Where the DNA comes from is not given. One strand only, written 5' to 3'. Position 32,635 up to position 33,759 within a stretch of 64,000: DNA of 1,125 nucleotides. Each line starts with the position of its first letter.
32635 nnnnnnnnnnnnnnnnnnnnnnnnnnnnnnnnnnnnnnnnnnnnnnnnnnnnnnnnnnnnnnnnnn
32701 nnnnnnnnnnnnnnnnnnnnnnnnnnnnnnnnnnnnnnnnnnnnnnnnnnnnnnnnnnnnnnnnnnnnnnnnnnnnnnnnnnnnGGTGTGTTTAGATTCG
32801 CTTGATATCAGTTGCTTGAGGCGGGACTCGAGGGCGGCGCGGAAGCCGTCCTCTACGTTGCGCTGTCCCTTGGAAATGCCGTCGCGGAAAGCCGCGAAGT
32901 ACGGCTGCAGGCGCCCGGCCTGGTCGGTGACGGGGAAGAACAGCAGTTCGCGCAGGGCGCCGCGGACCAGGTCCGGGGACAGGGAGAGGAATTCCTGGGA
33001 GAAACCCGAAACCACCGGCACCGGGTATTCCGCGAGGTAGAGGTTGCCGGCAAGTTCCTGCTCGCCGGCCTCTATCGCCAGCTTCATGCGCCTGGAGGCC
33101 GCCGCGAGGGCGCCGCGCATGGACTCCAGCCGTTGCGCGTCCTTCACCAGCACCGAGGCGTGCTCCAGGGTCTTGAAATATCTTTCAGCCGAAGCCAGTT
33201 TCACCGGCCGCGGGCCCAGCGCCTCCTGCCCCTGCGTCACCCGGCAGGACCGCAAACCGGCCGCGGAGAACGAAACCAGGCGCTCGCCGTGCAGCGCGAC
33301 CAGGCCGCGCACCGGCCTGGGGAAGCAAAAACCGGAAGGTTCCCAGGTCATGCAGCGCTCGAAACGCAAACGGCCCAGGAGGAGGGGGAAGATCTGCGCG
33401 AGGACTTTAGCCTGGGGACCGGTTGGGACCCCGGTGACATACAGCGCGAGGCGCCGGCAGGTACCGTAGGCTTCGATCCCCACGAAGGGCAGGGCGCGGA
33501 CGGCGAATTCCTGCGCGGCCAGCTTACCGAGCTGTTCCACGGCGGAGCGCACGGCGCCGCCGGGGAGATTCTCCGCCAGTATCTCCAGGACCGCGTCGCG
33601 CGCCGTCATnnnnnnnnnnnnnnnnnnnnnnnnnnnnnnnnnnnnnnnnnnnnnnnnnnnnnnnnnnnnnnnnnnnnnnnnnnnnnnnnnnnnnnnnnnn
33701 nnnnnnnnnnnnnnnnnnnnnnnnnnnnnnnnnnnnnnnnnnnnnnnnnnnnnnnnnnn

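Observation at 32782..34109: Truncated, motif-eroded glyQ-glyS pair in the ancestral recO-glyQ-glyS position, next to a complete alpha2-type GlyRS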

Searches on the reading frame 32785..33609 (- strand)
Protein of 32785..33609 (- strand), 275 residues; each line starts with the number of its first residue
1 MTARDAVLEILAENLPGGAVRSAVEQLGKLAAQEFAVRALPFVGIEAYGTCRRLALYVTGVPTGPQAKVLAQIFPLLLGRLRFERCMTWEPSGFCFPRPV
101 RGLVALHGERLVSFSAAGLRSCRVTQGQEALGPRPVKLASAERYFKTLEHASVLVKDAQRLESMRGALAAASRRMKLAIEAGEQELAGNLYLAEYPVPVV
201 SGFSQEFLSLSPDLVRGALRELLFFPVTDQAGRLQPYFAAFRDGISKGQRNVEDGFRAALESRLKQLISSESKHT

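Call 3: search_protein_families(library=pfam, proteins=[window:32785-33609:-], max_evalue=1)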
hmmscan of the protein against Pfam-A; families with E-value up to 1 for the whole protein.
window:32785-33609:- (275 aa): 1 family
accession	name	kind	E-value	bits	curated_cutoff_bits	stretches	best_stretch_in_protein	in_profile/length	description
PF02092.22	tRNA_synt_2f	-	7.8e-47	160.8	29.2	2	65-265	120-320/536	Glycyl-tRNA synthetase beta subunit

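Call 4: search_protein_families(library=ncbifam, proteins=[window:32785-33609:-], max_evalue=1)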
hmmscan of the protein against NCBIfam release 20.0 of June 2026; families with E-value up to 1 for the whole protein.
window:32785-33609:- (275 aa): 2 families
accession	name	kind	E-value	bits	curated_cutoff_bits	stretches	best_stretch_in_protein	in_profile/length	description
TIGR00211.2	glyS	equivalog_domain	6.4e-47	160.4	300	2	65-265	122-323/684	glycine--tRNA ligase subunit beta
NF011499.0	PRK14908.1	equivalog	2.1e-40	139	1244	2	66-265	435-636/998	glycine--tRNA ligase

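Call 6: find_homologous_proteins(query=window:32785-33609:-, max_evalue=0.001)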
Query window:32785-33609:- (275 aa): 48 proteins with E <= 0.001 among 8000 candidates.
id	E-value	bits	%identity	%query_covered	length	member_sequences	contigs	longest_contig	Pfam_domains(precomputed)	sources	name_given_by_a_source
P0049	2.4e-173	593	100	100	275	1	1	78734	PF02092.23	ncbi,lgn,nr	ncbi:MAG: glycine--tRNA ligase subunit beta [Elusimicrobiales bacterium]|nr:glycine--tRNA ligase sub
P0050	8.6e-131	453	80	97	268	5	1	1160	PF02092.23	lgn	-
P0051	1.4e-129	449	79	97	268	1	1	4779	PF02092.23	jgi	jgi:glycyl-tRNA synthetase beta chain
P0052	8.4e-129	447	79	97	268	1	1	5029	PF02092.23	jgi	jgi:glycyl-tRNA synthetase beta chain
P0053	2.2e-128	445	79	97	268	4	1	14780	PF02092.23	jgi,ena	-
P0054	8.8e-116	404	72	97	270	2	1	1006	PF02092.23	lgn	-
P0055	1.1e-114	400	69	97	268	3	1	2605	PF02092.23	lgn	-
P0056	5.3e-113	395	69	98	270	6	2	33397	PF02092.23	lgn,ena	-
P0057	1.0e-112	394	69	98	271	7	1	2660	PF02092.23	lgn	-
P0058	1.1e-112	394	72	96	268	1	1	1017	PF02092.23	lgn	-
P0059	2.2e-109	383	69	96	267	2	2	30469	PF02092.23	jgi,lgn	jgi:glycyl-tRNA synthetase beta chain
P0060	4.4e-109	382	68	97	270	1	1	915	PF02092.23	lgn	-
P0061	1.0e-108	381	69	96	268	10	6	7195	PF02092.23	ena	-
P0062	1.5e-108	380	71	93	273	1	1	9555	PF02092.23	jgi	jgi:glycyl-tRNA synthetase beta chain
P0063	5.1e-108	378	67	97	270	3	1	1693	PF02092.23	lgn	-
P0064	2.6e-106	373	67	98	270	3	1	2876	PF02092.23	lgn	-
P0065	1.1e-105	371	66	96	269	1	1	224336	PF02092.23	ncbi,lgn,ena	-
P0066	1.3e-105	371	68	93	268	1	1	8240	PF02092.23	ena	-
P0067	3.5e-105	369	69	97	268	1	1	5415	PF02092.23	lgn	-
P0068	4.1e-104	366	69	97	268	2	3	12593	PF02092.23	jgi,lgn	jgi:glycyl-tRNA synthetase beta chain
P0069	5.9e-104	365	68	96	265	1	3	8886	PF02092.23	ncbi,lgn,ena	-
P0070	6.4e-103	362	67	92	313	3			PF02092.23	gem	-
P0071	7.3e-103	362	65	98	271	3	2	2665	PF02092.23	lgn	-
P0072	9.8e-101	355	67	97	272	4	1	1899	PF02092.23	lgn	-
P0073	4.2e-99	349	66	92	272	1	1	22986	PF02092.23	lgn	-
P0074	3.0e-98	346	65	93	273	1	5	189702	PF02092.23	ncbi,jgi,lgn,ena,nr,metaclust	ncbi:MAG: hypothetical protein A2X32_07930 [Elusimicrobia bacterium GWC2_64_44]|nr:MAG: hypothetical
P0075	8.5e-98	345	63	97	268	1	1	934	PF02092.23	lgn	-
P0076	1.4e-96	341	65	96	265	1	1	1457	PF02092.23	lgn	-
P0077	5.3e-96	339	66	98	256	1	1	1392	PF02092.23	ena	-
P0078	7.5e-95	335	61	93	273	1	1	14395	PF02092.23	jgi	jgi:glycyl-tRNA synthetase beta chain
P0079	1.1e-94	335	63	96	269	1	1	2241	PF02092.23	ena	-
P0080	1.3e-94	335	62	93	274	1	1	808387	PF02092.23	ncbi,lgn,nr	ncbi:MAG: glycine--tRNA ligase subunit beta [Elusimicrobiales bacterium]|nr:glycine--tRNA ligase sub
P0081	1.3e-94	335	61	93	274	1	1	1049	PF02092.23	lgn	-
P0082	1.3e-93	331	65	96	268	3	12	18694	PF02092.23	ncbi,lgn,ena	-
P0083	8.3e-93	329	61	93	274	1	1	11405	PF02092.23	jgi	-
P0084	9.2e-93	328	61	100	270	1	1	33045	PF02092.23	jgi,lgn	jgi:glycyl-tRNA synthetase beta chain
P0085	7.6e-89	316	60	96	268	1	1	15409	PF02092.23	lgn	-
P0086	1.7e-86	308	59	97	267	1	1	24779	PF02092.23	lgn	-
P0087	4.0e-86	307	71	76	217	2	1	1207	PF02092.23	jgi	jgi:glycyl-tRNA synthetase beta chain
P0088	4.5e-86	307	64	82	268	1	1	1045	PF02092.23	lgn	-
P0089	8.4e-86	306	59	93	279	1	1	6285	PF02092.23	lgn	-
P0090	8.8e-83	296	58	93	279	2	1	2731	PF02092.23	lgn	-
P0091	1.6e-81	292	57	96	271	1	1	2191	PF02092.23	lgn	-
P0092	3.3e-78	281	56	97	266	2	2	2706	PF02092.23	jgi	-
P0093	1.2e-73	266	55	96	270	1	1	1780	PF02092.23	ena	-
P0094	4.7e-73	264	53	96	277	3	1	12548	PF02092.23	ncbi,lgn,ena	-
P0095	2.0e-71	259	52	96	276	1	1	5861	PF02092.23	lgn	-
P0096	2.8e-37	147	37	99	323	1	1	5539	PF02092.23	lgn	-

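Call 10: search_solved_structures(query=window:32785-33609:-, max_evalue=0.001, show_alignments=2)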
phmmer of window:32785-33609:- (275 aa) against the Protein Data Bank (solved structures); distinct sequences matched with E-value up to 0.001: 5.
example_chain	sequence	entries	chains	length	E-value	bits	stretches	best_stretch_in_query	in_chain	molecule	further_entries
7lu4_A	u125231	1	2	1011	1.3e-28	103.4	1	63-264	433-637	Multifunctional fusion protein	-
7xjy_A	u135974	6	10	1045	8.6e-21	77.8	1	68-264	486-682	Glycine--tRNA ligase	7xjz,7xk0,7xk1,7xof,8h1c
8ie2_H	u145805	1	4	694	3e-18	69.5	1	67-266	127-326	Glycine--tRNA ligase beta subunit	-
7eiv_C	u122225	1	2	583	1.2e-13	54.4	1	69-264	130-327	Glycine--tRNA ligase beta subunit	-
7yse_C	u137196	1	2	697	1.8e-13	53.8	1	69-264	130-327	Glycine--tRNA ligase beta subunit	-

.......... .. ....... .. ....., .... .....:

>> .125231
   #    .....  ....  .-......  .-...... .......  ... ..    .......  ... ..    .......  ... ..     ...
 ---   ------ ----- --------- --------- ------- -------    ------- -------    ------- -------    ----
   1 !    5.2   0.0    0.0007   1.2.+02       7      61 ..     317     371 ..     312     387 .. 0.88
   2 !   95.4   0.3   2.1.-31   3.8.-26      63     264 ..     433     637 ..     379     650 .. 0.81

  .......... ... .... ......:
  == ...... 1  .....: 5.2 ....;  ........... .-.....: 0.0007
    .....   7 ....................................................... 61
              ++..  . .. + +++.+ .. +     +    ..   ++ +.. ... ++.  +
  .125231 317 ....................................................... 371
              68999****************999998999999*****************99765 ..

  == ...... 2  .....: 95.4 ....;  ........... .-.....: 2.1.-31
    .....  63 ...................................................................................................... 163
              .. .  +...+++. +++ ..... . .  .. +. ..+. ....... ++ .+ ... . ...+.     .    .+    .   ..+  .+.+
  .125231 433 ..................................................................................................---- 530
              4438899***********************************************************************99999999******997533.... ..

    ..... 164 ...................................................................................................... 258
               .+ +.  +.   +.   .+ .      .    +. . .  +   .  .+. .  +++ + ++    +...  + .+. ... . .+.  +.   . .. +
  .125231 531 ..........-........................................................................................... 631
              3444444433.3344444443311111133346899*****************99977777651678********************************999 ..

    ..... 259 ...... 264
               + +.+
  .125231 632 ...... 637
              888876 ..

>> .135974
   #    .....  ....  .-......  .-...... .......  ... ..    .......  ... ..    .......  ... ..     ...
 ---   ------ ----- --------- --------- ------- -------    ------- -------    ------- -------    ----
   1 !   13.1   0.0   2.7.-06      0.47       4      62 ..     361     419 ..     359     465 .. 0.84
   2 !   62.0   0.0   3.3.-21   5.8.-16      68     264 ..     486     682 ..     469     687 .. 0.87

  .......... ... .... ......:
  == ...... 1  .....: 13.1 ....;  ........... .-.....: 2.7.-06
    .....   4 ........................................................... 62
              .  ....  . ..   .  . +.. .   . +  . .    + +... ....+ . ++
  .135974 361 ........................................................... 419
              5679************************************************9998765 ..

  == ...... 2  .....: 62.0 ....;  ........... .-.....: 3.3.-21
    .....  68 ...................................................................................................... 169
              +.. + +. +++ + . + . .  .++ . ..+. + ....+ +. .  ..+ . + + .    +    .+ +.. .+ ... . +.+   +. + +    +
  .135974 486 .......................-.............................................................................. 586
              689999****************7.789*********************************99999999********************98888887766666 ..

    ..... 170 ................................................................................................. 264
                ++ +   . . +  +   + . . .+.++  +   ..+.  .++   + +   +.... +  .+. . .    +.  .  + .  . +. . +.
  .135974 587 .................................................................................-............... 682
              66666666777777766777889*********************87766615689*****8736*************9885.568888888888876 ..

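Call 19: find_related_loci(query=A2, collection=genome_contigs, flank=10000)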
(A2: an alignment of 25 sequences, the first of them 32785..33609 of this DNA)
Query A2 (275 aa) in genome_contigs; peptide patterns used: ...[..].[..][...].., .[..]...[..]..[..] (x = any residue, [..] = any of these).
183 stretches matched a pattern; 47 encode a relative of the query (tblastn E <= 1e-3); 47 distinct loci.
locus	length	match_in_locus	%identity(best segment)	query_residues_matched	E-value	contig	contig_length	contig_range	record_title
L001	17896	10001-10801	79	1-267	7e-135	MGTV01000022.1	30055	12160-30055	MAG: Elusimicrobia bacterium GWA2_62_23 gwa2_scaffold_1870, whole genome shotgun sequence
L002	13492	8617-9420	67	1-267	3e-116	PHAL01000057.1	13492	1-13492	MAG: Elusimicrobia bacterium HGW-Elusimicrobia-3 08E140C01_scaffold_3048, whole genome shotgun sequence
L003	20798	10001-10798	69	1-266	2e-115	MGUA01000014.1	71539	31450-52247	MAG: Elusimicrobia bacterium GWB2_63_22 gwb2_scaffold_223, whole genome shotgun sequence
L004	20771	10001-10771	70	4-259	2e-113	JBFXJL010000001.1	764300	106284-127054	MAG: Elusimicrobiales bacterium isolate CA_2019_TPIn_50 NODE_14_length_764300_cov_32.983840_TPIn, whole genome shotgun s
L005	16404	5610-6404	70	1-264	3e-112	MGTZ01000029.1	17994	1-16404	MAG: Elusimicrobia bacterium GWB2_63_16 gwb2_scaffold_2798, whole genome shotgun sequence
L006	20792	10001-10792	66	1-264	3e-110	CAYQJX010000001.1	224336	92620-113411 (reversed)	MAG TPA_asm: uncultured Elusimicrobiaceae bacterium isolate binchicken_co266_98 genome assembly, contig: NODE_107_length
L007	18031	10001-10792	69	1-264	2e-115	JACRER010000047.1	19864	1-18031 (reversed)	MAG: Elusimicrobia bacterium isolate NC_groundwater_1704_Pr3_B-0.1um_62_14 SR-2_scaffold_141_2031698, whole genome shotg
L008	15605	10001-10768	65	1-256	1e-101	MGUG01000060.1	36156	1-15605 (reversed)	MAG: Elusimicrobia bacterium GWC2_64_44 gwc2_scaffold_974, whole genome shotgun sequence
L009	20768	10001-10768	62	1-256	5e-94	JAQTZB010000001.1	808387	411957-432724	MAG: Elusimicrobiales bacterium isolate STC_50 NODE_7_length_808387_cov_5.808970_Sandtown_C, whole genome shotgun sequen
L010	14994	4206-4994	64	1-264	6e-90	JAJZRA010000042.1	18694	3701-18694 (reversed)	MAG: bacterium isolate SKS1.bin71 NODE_5292_length_18694_cov_3.458071, whole genome shotgun sequence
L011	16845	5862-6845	45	4-268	1e-81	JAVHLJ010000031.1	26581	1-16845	MAG: Elusimicrobiales bacterium isolate Ess09-09 NODE_31_length_26581_cov_10.188155, whole genome shotgun sequence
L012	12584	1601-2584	44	4-268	2e-80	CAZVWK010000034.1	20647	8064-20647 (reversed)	MAG TPA_asm: uncultured Elusimicrobiaceae bacterium isolate binchicken_co37_74 genome assembly, contig: NODE_1185_length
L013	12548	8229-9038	53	1-265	6e-80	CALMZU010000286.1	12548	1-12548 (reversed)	MAG TPA_asm: uncultured Elusimicrobia bacterium isolate SRR8859111_bin.147_CONCOCT_v1.1_MAG genome assembly, contig: ERZ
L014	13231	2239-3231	45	1-268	5e-80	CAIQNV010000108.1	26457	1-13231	MAG: uncultured Elusimicrobia bacterium isolate MJ-time_bin-2640 genome assembly, contig: bin-2640:108/157, whole genome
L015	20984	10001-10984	45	4-268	1e-79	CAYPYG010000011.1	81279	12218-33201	MAG TPA_asm: uncultured Elusimicrobiaceae bacterium isolate binchicken_co20_337 genome assembly, contig: NODE_789_length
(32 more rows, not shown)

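Call 37: predict_structure(alignment_id=A4)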
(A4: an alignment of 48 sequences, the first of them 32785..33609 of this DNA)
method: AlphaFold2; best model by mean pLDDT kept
length: 275 residues; sequences in the alignment: 48
mean_pLDDT: 90.4   pTM: 0.84
mean pLDDT of the five models: 90.4, 88.5, 87.9, 87.4, 86.3
residues with pLDDT >= 90: 191; 70-90: 66; 50-70: 14; < 50: 4
segments of 3 or more residues with pLDDT < 50: 129-132
pLDDT, mean of each block of 10 residues (from residue 1): 92 85 96 97 96 95 93 95 74 74 94 90 72 73 90 89 96 98 94 92 97 98 98 98 81 95 96 75
secondary structure, 60 per line:
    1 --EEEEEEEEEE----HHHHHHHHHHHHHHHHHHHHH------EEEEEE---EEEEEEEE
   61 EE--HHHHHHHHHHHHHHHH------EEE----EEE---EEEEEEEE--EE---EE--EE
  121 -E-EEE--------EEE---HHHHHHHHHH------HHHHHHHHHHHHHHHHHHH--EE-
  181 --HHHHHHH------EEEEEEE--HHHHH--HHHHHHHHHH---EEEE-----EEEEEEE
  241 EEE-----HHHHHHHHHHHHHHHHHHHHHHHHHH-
elements in order: E3-12 H17-37 E44-49 E53-62 H65-80 E87-89 E94-96 E100-107 E124-126 E135-137 H141-150 H157-175 H183-189 E196-202 H205-209 H212-221 E225-228 E234-243 H249-274

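Call 43: fold_search(model_id=the predicted structure, library=pdb)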
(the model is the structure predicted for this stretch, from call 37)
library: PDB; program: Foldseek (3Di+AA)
matches with E <= 10: 1194; with E <= 0.001: 13
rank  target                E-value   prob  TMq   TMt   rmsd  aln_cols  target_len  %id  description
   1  9a71_B                2.9e-23  1.00  0.86  0.37   6.0       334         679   23  Integrative model of BUK-SYGB by crosslinking MS and deep learning (released 2024-09-18)
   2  8ie2_F                7.2e-22  1.00  0.85  0.39   3.2       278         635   26  Crystal structure of Lactiplantibacillus plantarum GlyRS (released 2023-06-07)
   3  7xof_A                9.2e-22  1.00  0.86  0.28   3.3       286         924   28  Crystal structure of Oryza sativa plastid glycyl-tRNA synthetase (released 2023-05-24)
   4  8ie2_E                2.7e-21  1.00  0.85  0.36   5.3       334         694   22  Crystal structure of Lactiplantibacillus plantarum GlyRS (released 2023-06-07)
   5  7lu4_B                3.4e-21  1.00  0.84  0.25   6.8       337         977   25  Crystal structure of bacterial glycyl tRNA synthetase in complex with glycine (released 2021-08-04)
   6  7yse_C                4.3e-21  1.00  0.81  0.37   3.7       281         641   24  Crystal structure of E. coli heterotetrameric GlyRS in complex with tRNA (released 2023-02-01)
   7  7eiv_C                7.8e-21  1.00  0.82  0.44   3.6       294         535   22  heterotetrameric glycyl-tRNA synthetase from Escherichia coli (released 2021-08-11)
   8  7xjy_A                8.3e-21  1.00  0.84  0.32   3.0       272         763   30  Cryo-EM structure of Oryza sativa plastid glycyl-tRNA synthetase (apo form) (released 2023-05-03)
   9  7xof_B                3.1e-20  1.00  0.87  0.28   3.0       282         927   28  Crystal structure of Oryza sativa plastid glycyl-tRNA synthetase (released 2023-05-24)
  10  8h1c_A                5.5e-20  1.00  0.84  0.26   4.8       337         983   25  Cryo-EM structure of Oryza sativa plastid glycyl-tRNA synthetase in complex with two tRNAs (one in tRNA binding state  (released 2023-04-26)
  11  7eiv_D                6.2e-20  1.00  0.82  0.42   5.8       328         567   20  heterotetrameric glycyl-tRNA synthetase from Escherichia coli (released 2021-08-11)
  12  7lu4_A                6.6e-20  1.00  0.82  0.25   6.9       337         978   25  Crystal structure of bacterial glycyl tRNA synthetase in complex with glycine (released 2021-08-04)
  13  7yse_D                5.6e-19  1.00  0.79  0.36   4.7       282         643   23  Crystal structure of E. coli heterotetrameric GlyRS in complex with tRNA (released 2023-02-01)
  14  5yjl_A                6.8e-03  0.97  0.18  0.13   5.4        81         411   14  Crystal structure of Arabidopsis glutamyl-tRNA reductase in complex with NADPH and GBP (released 2018-05-30)
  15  4n7r_B                1.4e-02  0.77  0.16  0.13   5.9        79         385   18  Crystal structure of Arabidopsis glutamyl-tRNA reductase in complex with its binding protein (released 2014-05-14)
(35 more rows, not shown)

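Call 50: find_related_loci(query=A2, collection=metagenome_contigs, flank=6000)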
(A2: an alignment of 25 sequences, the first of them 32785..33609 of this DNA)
Query A2 (275 aa) in metagenome_contigs; peptide patterns used: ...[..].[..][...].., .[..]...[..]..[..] (x = any residue, [..] = any of these).
225 stretches matched a pattern; 26 encode a relative of the query (tblastn E <= 1e-3); 26 distinct loci.
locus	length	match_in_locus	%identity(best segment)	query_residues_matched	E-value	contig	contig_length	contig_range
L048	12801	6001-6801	80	1-267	1e-136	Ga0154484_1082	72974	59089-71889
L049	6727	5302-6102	78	1-267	1e-135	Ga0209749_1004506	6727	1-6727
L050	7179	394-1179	69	1-261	1e-116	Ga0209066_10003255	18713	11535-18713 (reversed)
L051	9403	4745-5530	69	1-261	4e-116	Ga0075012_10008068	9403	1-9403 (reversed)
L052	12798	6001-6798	69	1-266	6e-116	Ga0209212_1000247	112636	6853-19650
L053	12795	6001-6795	70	1-264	1e-112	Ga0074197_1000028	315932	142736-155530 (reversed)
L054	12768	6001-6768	65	1-256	4e-102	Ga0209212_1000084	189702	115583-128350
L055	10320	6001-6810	53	1-265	2e-80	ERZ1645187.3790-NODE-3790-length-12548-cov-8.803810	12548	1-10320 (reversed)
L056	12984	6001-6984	45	4-268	4e-80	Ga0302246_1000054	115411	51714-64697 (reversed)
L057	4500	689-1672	45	4-268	9e-78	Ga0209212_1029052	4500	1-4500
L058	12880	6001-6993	43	1-268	2e-76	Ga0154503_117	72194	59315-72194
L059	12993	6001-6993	44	1-268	7e-76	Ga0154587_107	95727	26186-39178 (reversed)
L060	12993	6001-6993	43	1-268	2e-76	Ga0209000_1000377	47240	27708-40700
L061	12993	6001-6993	43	1-268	3e-75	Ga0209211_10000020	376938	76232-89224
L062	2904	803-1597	56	1-266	6e-76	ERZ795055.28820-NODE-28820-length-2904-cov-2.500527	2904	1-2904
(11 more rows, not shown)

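Call 56: find_encoding_contigs(protein=P0096, flank=6000, max_places=3)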
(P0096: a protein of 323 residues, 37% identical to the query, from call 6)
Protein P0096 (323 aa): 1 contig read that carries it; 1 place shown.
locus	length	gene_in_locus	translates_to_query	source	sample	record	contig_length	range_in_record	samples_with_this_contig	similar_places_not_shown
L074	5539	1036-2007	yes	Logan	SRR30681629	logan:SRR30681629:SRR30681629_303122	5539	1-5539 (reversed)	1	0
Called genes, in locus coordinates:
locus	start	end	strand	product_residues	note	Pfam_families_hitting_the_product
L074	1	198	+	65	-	?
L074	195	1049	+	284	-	PF02091:tRNA-synt_2e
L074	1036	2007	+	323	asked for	PF02092:tRNA_synt_2f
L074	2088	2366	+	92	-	PF05402:PqqD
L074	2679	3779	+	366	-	PF01564:Spermine_synth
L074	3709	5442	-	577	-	PF02543:Carbam_trans_N, PF16861:Carbam_trans_C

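Call 57: find_encoding_contigs(protein=P0095, flank=6000, max_places=3)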
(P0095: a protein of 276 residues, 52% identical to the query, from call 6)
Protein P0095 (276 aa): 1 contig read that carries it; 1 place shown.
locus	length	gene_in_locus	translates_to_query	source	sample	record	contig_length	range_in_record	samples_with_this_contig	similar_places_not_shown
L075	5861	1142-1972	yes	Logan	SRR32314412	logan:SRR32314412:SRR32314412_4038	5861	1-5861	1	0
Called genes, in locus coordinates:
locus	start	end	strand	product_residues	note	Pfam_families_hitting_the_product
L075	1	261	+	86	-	?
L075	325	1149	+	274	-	PF02091:tRNA-synt_2e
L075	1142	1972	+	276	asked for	PF02092:tRNA_synt_2f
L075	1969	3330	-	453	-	PF01103:Omp85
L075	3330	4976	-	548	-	PF00795:CN_hydrolase, PF02540:NAD_synthase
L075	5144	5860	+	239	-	?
